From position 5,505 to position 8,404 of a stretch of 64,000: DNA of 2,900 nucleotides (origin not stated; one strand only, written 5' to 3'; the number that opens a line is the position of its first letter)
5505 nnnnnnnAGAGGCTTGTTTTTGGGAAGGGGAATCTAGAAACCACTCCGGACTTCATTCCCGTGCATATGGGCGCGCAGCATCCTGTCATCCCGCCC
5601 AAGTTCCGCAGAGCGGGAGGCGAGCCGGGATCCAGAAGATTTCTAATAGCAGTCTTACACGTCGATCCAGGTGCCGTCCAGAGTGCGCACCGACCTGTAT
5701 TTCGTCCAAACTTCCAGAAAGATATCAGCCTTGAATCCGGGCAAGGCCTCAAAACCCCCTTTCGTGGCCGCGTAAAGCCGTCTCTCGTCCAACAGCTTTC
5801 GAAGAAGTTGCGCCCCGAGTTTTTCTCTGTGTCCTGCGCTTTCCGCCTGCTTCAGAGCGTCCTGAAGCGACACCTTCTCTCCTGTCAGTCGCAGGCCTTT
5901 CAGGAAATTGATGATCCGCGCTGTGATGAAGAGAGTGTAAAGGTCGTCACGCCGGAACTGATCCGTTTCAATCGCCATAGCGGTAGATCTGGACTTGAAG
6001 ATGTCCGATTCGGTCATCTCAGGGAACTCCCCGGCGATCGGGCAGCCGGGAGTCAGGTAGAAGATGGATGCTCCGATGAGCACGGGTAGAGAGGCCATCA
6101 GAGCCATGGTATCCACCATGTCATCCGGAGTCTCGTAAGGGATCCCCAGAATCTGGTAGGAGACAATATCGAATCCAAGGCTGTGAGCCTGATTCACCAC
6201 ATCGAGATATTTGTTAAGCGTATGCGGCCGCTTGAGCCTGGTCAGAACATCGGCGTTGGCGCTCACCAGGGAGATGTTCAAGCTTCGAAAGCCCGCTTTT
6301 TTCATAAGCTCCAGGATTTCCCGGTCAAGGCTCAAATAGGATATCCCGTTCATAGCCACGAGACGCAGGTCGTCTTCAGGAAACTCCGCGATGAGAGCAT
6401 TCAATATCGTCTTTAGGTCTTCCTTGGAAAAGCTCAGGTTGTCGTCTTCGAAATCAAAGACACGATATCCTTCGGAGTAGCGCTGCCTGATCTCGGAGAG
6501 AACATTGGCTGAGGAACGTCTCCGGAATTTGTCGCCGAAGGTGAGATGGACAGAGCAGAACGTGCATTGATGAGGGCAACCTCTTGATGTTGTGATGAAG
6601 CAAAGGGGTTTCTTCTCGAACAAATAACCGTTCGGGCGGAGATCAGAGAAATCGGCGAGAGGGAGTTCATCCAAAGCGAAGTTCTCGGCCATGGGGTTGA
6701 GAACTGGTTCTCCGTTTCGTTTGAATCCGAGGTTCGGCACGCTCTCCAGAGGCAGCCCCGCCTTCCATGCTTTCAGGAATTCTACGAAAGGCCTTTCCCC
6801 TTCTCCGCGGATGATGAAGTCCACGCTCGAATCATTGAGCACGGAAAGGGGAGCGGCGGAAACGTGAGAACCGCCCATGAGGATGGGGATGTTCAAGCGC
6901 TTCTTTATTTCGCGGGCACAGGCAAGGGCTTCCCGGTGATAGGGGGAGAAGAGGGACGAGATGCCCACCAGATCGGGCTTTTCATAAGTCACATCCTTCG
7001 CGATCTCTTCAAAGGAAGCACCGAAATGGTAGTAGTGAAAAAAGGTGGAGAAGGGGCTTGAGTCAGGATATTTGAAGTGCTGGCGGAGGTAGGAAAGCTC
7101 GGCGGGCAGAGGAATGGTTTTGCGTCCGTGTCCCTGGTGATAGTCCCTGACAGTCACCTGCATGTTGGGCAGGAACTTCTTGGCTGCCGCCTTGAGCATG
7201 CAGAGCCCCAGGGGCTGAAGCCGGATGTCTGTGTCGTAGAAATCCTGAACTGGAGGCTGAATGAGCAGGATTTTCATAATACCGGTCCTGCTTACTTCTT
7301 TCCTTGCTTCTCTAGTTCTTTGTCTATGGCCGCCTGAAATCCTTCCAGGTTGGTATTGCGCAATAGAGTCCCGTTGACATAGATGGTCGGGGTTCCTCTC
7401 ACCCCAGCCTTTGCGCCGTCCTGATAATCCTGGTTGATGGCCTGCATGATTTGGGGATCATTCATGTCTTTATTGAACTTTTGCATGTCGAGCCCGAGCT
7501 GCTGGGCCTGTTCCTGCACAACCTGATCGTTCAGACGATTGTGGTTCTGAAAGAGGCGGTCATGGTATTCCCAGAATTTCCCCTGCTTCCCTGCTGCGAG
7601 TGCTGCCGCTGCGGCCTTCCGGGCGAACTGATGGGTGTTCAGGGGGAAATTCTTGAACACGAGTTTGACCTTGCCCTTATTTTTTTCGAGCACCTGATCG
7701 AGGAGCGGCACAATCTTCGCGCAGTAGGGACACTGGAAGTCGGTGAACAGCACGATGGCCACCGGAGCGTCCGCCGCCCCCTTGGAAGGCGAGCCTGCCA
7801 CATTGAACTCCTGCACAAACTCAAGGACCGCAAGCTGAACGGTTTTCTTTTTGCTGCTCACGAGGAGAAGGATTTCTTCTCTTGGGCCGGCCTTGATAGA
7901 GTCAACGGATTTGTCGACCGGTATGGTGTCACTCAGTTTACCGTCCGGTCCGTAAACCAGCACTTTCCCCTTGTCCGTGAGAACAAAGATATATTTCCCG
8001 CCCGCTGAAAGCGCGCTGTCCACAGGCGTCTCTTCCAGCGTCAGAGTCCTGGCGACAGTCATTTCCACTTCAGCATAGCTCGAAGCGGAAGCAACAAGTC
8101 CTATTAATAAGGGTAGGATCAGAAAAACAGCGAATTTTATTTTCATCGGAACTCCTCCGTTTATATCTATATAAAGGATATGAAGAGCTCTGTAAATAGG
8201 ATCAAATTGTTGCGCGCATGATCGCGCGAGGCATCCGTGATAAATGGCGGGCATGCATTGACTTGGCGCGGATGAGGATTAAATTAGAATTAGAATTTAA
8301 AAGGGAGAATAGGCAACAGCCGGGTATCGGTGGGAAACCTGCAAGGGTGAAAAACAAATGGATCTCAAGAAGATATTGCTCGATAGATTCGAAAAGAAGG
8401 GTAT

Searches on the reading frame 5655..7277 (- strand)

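Call 76: search_protein_families(library=pfam, proteins=[window:5655-7277:-], max_evalue=0.00001)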
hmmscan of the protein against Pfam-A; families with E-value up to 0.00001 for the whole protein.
window:5655-7277:- (540 aa): 2 families
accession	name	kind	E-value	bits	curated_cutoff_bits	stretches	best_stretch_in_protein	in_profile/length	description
PF04055.27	Radical_SAM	-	6.4e-22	78.9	29.5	1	229-393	2-165/166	Radical SAM superfamily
PF02310.24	B12-binding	-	1.2e-13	51.4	32.1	1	89-167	40-120/121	B12 binding domain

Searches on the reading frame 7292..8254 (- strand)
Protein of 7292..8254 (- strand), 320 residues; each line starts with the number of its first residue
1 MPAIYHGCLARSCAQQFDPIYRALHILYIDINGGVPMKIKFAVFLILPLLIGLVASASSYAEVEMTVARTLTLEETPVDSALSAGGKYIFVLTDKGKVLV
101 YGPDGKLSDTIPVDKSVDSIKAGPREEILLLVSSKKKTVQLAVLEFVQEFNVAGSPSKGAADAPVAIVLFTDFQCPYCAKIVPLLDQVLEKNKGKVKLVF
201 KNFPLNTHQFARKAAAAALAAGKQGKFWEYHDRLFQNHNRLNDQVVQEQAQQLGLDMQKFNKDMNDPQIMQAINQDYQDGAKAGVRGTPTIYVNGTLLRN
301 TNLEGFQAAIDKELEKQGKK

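Call 76: search_protein_families(library=pfam, proteins=[window:7292-8254:-], max_evalue=0.00001)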
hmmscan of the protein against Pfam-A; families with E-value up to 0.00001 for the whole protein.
window:7292-8254:- (320 aa): 3 families
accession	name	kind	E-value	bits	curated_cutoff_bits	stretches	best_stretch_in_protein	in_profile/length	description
PF13462.12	Thioredoxin_4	-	1.2e-31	110.5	23.2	1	155-312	5-165/165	Thioredoxin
PF01323.26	DSBA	-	1.8e-22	80.5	25.6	1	167-310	2-190/191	DSBA-like thioredoxin domain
PF13743.12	Thioredoxin_5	-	1.8e-06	28.2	27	1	231-293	100-163/186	Thioredoxin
